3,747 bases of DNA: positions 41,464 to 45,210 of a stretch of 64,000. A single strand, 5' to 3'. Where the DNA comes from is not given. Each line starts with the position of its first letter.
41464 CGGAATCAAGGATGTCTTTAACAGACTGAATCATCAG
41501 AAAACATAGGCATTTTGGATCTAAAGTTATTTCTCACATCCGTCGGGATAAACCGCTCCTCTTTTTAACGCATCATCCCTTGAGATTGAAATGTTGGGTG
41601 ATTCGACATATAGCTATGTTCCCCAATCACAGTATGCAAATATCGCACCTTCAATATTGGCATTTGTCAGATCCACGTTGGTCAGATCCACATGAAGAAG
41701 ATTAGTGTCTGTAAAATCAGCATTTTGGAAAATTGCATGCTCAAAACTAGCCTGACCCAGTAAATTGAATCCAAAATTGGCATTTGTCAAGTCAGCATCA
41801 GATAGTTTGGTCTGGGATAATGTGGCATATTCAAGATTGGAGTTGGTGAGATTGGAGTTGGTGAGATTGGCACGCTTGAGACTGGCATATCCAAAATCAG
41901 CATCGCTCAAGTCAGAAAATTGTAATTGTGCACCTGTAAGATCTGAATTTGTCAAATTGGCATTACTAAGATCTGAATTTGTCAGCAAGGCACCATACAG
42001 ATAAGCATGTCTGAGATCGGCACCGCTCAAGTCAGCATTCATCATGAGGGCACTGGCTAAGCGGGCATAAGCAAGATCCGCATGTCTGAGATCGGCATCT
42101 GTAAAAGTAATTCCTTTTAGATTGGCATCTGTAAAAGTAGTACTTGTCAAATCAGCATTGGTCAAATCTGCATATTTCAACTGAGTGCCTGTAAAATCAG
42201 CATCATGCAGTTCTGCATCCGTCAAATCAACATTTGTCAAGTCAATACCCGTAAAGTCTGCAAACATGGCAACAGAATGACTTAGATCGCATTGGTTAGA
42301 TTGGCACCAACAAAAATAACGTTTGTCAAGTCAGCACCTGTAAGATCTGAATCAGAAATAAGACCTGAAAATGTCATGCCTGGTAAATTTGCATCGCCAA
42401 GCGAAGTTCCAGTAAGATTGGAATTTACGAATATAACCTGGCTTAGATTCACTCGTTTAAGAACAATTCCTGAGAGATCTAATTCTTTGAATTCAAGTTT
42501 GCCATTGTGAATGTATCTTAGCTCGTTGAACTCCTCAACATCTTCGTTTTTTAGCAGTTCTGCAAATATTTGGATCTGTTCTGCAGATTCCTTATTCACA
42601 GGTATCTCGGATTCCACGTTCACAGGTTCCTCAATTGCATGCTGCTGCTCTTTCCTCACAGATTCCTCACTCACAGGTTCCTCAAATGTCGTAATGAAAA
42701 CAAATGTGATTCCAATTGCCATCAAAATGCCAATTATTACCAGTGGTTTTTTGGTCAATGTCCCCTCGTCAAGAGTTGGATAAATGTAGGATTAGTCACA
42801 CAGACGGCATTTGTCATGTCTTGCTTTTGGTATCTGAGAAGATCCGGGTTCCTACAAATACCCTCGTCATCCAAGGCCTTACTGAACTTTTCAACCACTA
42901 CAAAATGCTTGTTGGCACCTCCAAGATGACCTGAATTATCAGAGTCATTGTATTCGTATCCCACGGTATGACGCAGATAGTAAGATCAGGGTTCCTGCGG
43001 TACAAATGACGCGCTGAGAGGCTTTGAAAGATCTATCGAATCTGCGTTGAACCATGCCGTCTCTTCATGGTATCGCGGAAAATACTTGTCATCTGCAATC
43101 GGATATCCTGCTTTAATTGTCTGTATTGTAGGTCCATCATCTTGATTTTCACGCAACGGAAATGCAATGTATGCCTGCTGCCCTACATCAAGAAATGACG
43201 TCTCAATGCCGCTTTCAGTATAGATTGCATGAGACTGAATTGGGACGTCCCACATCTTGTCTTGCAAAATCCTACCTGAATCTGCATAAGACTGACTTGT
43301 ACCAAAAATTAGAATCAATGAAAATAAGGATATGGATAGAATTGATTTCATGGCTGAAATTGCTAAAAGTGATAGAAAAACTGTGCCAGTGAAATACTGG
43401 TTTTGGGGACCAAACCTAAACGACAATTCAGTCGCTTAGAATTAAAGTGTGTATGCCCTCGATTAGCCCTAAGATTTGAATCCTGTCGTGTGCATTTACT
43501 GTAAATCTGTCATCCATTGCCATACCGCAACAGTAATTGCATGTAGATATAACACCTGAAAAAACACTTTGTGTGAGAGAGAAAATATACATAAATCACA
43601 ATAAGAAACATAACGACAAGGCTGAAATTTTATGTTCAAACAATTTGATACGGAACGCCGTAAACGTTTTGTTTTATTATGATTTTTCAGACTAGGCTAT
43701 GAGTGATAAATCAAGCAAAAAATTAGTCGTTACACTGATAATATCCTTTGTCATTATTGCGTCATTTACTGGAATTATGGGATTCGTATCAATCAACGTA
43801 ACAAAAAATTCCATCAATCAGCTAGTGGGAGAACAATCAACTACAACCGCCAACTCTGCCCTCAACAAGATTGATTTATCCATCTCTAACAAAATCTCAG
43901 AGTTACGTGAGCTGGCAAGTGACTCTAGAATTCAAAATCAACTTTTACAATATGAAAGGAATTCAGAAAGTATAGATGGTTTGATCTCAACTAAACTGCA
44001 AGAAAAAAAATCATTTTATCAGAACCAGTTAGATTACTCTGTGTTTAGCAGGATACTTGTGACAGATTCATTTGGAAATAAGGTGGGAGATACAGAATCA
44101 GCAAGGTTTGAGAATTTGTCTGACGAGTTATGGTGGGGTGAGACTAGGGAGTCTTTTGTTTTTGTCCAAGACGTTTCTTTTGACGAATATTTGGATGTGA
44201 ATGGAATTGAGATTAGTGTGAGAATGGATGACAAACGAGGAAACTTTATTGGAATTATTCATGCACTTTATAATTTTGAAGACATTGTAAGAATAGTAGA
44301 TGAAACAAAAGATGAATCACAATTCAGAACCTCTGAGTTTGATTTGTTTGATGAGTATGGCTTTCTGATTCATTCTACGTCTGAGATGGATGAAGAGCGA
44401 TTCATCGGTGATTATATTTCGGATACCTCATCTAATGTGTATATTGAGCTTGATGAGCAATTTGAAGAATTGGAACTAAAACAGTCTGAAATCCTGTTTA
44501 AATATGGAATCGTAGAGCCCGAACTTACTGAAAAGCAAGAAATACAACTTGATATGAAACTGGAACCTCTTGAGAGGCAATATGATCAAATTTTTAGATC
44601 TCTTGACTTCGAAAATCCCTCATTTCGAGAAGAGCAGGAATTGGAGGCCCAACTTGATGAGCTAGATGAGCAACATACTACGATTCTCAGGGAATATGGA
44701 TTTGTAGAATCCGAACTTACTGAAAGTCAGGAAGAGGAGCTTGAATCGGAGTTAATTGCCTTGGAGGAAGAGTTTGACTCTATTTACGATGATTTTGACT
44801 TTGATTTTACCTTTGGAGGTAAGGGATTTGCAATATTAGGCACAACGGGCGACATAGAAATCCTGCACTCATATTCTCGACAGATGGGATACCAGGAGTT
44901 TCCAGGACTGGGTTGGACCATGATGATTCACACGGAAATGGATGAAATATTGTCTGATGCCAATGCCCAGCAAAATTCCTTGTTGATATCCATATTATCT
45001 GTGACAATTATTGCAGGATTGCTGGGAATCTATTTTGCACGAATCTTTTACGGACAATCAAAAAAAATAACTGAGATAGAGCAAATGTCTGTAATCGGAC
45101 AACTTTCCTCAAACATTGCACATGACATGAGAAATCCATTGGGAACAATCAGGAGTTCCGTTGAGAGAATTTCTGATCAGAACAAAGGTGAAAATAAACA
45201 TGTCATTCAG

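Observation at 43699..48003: Sensor kinase ectodomain and a secreted protein share an unnamed acidic repeat, within a kinase / receiver / wHTH / secreted-protein module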

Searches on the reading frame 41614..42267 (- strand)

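Call 3: search_protein_families(library=pfam, proteins=[window:41614-42267:-], max_evalue=1)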
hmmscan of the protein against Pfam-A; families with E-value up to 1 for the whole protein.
window:41614-42267:- (217 aa): 8 families
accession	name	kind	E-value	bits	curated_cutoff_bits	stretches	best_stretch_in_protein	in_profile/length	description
PF00805.28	Pentapeptide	-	1.1e-58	194.7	20.2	8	118-157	1-40/40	Pentapeptide repeats (8 copies)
PF13599.13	Pentapeptide_4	-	3.1e-29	101.3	38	4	5-55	28-78/78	Pentapeptide repeat region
PF13576.12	Pentapeptide_3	-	4e-23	81.8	27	7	22-63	3-47/48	Pentapeptide repeats (9 copies)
PF25296.1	Decapeptide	-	6.2e-16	58.5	45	3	5-64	12-71/74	Decapeptide repeat region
PF05264.16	CfAFP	-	0.0054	17.2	25.9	1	96-154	24-88/137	Choristoneura fumiferana antifreeze protein (CfAFP)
PF23894.2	LD_SV2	-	0.016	16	29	0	4-60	31-87/92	SV2A/B/C luminal domain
PF24158.1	DUF7409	-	0.16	12.7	27.8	0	14-38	11-35/47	Domain of unknown function (DUF7409)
PF13053.11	DUF3914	-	0.23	12.3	25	0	138-158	14-34/89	Protein of unknown function (DUF3914)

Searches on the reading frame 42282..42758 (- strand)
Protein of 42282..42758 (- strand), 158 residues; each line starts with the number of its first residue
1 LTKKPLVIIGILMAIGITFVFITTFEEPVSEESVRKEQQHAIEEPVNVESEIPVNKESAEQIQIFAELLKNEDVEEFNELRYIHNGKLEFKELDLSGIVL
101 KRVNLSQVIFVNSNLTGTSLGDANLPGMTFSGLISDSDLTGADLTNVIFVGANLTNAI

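Call 3: search_protein_families(library=pfam, proteins=[window:42282-42758:-], max_evalue=1)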
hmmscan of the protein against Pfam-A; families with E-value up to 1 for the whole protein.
window:42282-42758:- (158 aa): 4 families
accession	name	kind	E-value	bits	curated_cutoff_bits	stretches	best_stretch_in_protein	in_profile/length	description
PF00805.28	Pentapeptide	-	1.4e-13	50.6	20.2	2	94-127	2-35/40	Pentapeptide repeats (8 copies)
PF13599.13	Pentapeptide_4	-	7.6e-09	36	38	1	89-156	7-75/78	Pentapeptide repeat region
PF13576.12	Pentapeptide_3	-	0.0015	19.2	27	1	110-157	1-47/48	Pentapeptide repeats (9 copies)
PF22784.1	PTP-SAK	-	0.1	13.1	27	1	12-84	27-93/153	Swiss Army Knife protein, DSP-PTPase phosphatase domain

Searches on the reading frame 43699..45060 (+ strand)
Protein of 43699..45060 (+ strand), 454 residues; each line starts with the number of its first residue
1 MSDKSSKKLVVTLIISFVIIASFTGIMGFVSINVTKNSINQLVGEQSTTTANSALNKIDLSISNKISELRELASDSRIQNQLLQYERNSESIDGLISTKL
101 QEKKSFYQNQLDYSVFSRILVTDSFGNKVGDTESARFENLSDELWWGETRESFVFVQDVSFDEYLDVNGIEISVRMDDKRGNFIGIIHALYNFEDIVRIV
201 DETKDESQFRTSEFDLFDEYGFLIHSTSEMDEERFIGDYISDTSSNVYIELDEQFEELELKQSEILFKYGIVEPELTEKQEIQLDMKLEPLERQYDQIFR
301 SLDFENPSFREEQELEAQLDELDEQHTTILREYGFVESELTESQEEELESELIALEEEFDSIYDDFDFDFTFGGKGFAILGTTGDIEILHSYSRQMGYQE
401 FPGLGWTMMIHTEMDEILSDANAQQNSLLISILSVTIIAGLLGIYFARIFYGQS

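Call 10: find_homologous_proteins(query=window:43699-45060:+, max_evalue=0.001)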
Query seq(454 aa) (454 aa): 27 proteins with E <= 0.001 among 8000 candidates.
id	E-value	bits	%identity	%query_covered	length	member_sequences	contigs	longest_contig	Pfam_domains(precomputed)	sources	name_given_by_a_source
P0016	1.9e-285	965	100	100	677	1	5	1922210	PF02518.32,PF00512.32,PF14501.13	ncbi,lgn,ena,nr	ncbi:MAG: GHKL domain-containing protein [Nitrosopumilus sp.]|nr:MAG: GHKL domain-containing protein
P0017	2.6e-237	806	83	100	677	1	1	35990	PF02518.32,PF00512.32,PF14501.13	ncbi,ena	-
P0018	2.2e-227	773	84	94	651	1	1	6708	PF02518.32,PF00512.32,PF14501.13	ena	-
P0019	3.7e-224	763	79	100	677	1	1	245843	PF02518.32,PF00512.32,PF14501.13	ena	-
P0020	3.9e-219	746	76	100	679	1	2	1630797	PF02518.32,PF00512.32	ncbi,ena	-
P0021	7.8e-218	742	76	100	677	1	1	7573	PF02518.32,PF00512.32,PF14501.13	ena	-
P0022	2.8e-197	674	70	100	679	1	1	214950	PF02743.25,PF02518.32,PF00512.32,PF14501.13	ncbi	-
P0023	4.7e-110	387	46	100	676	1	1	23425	PF02518.32,PF00512.32,PF14501.13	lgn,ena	-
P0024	1.2e-109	385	47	100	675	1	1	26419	PF02518.32,PF00512.32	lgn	-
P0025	2.5e-109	384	46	100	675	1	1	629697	PF02518.32,PF00512.32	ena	-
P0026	7.6e-109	383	45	100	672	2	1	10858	PF02518.32,PF00512.32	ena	-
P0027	1.3e-108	382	47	100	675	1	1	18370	PF02518.32,PF00512.32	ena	-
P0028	2.2e-108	381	46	100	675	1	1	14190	PF02518.32,PF00512.32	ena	-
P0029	5.4e-108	380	46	100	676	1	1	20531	PF02743.25,PF02518.32,PF00512.32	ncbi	-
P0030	1.8e-107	378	44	100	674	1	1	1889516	PF02743.25,PF02518.32,PF00512.32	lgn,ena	-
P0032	6.9e-104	366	42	100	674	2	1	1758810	PF02518.32,PF00512.32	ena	-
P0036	8.4e-88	313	44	89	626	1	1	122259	PF02743.25,PF02518.32,PF00512.32,PF14501.13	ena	-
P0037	2.4e-80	289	37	100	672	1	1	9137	PF02518.32,PF00512.32,PF14501.13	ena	-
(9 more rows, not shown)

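Call 37: predict_structure(alignment_id=A3)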
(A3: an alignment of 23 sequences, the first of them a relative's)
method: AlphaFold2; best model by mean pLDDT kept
length: 677 residues; sequences in the alignment: 23
mean_pLDDT: 63.4   pTM: 0.32
mean pLDDT of the five models: 63.4, 55.8, 55.6, 51.2, 50.1
residues with pLDDT >= 90: 9; 70-90: 287; 50-70: 186; < 50: 195
segments of 3 or more residues with pLDDT < 50: 1-48, 135-143, 208-212, 230-243, 370-375, 379-383, 404-432, 445-476, 522-534, 630-643, 674-677
pLDDT, mean of each block of 10 residues (from residue 1): 35 42 33 28 39 63 81 83 66 74 82 80 79 56 48 57 63 80 83 78 57 53 54 41 55 79 84 77 86 84 78 89 89 79 84 82 61 46 51 55 48 36 40 49 43 33 38 48 61 67 67 59 43 64 83 83 80 73 75 84 83 74 57 37 52 69 76 50
secondary structure, 60 per line:
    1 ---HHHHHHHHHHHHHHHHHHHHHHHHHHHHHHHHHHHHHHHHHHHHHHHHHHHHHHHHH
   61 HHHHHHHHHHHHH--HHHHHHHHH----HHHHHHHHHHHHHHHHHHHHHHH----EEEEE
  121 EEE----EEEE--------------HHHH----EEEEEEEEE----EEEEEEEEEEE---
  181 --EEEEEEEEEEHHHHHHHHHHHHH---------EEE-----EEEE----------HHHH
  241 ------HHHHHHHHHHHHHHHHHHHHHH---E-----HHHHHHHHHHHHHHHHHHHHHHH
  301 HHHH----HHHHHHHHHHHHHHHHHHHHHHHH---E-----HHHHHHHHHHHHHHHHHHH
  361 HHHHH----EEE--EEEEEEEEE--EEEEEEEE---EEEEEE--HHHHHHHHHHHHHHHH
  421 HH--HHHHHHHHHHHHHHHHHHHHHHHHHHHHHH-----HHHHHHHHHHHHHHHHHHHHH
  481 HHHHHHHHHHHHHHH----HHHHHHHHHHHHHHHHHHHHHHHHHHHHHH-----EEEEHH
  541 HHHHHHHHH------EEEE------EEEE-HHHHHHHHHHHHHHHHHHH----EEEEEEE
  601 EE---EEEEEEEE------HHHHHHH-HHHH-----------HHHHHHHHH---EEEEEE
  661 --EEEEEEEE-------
elements in order (helices of 4 or more, strands of 3 or more residues): H4-73 H76-84 H89-111 E116-123 E128-131 H146-149 E154-162 E167-177 E183-192 H193-205 E215-217 E223-226 H237-240 H247-268 H278-304 H309-332 H342-365 E370-372 E375-383 E386-393 E397-402 H405-422 H425-454 H460-495 H500-529 E535-538 H539-549 E556-559 E566-569 H571-589 E594-602 E606-613 H620-626 H628-631 H643-651 E655-660 E663-670

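Call 72: fold_search(model_id=the predicted structure, library=pdb)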
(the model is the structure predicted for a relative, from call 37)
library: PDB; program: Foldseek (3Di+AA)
matches with E <= 10: 1194; with E <= 0.001: 340
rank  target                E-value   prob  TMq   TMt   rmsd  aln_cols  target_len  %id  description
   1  9a5d_A                2.5e-16  1.00  0.20  0.21  60.7       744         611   14  Integrative model of WALK-YYCH by crosslinking MS and deep learning (released 2024-09-18)
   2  9jfj_C                4.4e-13  1.00  0.21  0.55  11.8       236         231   29  Crystal structure of the cytoplasmic domain of ZraS in ADP-bound form (released 2025-03-26)
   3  9jfj_B                1.4e-12  1.00  0.20  0.51  10.5       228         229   28  Crystal structure of the cytoplasmic domain of ZraS in ADP-bound form (released 2025-03-26)
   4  9jfj_A                3.0e-12  1.00  0.20  0.50  10.2       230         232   27  Crystal structure of the cytoplasmic domain of ZraS in ADP-bound form (released 2025-03-26)
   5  9jfj_D                5.2e-12  1.00  0.19  0.46  10.8       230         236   27  Crystal structure of the cytoplasmic domain of ZraS in ADP-bound form (released 2025-03-26)
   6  9eut_A                6.9e-12  1.00  0.20  0.18  32.5       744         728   12  Cryo-EM structure of the full-length Pseudomonas aeruginosa bacteriophytochrome in its Pr state (released 2024-09-04)
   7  4gcz_A                6.9e-11  1.00  0.18  0.31  26.1       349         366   17  Structure of a blue-light photoreceptor (released 2013-06-19)
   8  6lgq_C                9.6e-11  1.00  0.19  0.51  12.1       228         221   22  The crystal complex structure of histidine kinase and response regulator (released 2020-12-09)
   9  8a6x_B                1.0e-10  1.00  0.20  0.33  20.5       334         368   16  Crystal structure of a chimeric LOV-Histidine kinase SB2F1 (asymmetrical variant, trigonal form with long c axis) (released 2024-01-10)
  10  4zki_A                1.1e-10  1.00  0.19  0.49  13.2       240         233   24  The crystal structure of Histidine Kinase YycG with ADP (released 2016-05-04)
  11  3a0r_A                1.3e-10  1.00  0.18  0.34  12.4       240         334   28  Crystal structure of histidine kinase ThkA (TM1359) in complex with response regulator protein TrrA (TM1360) (released 2009-10-20)
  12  5idj                  2.6e-10  1.00  0.21  0.46   8.2       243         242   24  Bifunctional histidine kinase CckA (domains DHp-CA) in complex with ADP/Mg2+ (released 2016-10-05)
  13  8a7f_A                2.9e-10  1.00  0.19  0.32  19.8       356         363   15  Crystal structure of a chimeric LOV-Histidine kinase SB2F1-I66R mutant (asymmetrical variant, trigonal form with long  (released 2024-01-10)
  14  5c93_B                3.0e-10  1.00  0.19  0.49  15.4       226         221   25  Histidine kinase with ATP (released 2016-07-27)
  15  4biw_B                4.0e-10  1.00  0.19  0.44  15.8       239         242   22  Crystal structure of CpxAHDC (hexagonal form) (released 2014-02-12)
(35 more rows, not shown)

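Call 84: find_encoding_contigs(protein=P0037, flank=5000, max_places=1)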
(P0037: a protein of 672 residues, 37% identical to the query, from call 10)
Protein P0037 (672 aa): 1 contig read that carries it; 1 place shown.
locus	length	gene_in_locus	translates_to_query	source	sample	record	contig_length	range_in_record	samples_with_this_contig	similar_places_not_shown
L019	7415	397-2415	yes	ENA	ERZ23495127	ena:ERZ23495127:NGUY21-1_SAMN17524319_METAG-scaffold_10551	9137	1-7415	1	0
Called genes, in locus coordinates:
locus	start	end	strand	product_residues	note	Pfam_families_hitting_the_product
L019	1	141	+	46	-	?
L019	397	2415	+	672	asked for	PF00512:HisKA, PF02518:HATPase_c, PF14501:HATPase_c_5 (weak)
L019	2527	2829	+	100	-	PF00072:Response_reg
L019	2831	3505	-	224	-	-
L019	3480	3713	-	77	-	-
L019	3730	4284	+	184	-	PF19962:EAD9 (faint)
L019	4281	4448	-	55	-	-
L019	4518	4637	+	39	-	-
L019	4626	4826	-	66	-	-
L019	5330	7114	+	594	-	PF04068:Fer4_RLI, PF12838:Fer4_7 (weak), PF14697:Fer4_21 (weak), PF00037:Fer4, PF12797:Fer4_2 (weak), PF12837:Fer4_6, PF00005:ABC_tran, PF00005:ABC_tran, +3 more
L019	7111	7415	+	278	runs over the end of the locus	PF09445:Methyltransf_15 (faint), PF25133:TYW2_N_2, PF02005:TRM (weak), PF02475:TRM5-TYW2_MTfase, PF05175:MTS (weak), PF06325:PrmA (weak)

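Call 85: find_encoding_contigs(protein=P0032, flank=5000, max_places=1)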
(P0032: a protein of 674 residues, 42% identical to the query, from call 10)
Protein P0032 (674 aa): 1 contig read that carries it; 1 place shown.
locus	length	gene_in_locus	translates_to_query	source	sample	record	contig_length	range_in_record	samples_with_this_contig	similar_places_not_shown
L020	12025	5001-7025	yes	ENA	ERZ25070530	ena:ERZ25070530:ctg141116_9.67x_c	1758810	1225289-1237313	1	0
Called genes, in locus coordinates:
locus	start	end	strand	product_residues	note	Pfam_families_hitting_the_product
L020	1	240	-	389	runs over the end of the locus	PF04055:Radical_SAM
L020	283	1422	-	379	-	PF00089:Trypsin, PF13365:Trypsin_2, PF13180:PDZ_2, PF17820:PDZ_6 (faint)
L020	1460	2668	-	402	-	PF13506:Glyco_transf_21, PF13641:Glyco_tranf_2_3, PF00535:Glycos_transf_2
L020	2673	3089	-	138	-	PF10604:Polyketide_cyc2, PF03364:Polyketide_cyc (weak)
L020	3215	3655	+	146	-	PF00582:Usp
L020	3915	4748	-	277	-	PF00149:Metallophos, PF12850:Metallophos_2 (weak)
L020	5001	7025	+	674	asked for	PF00512:HisKA, PF02518:HATPase_c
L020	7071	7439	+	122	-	PF00072:Response_reg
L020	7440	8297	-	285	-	-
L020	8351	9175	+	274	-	-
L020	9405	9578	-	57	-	-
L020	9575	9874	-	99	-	-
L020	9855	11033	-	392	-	PF13506:Glyco_transf_21, PF00535:Glycos_transf_2, PF10111:Glyco_tranf_2_2, PF13641:Glyco_tranf_2_3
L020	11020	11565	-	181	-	-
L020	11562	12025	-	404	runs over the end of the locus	PF01494:FAD_binding_3, PF07992:Pyr_redox_2 (faint), PF08491:SE (weak)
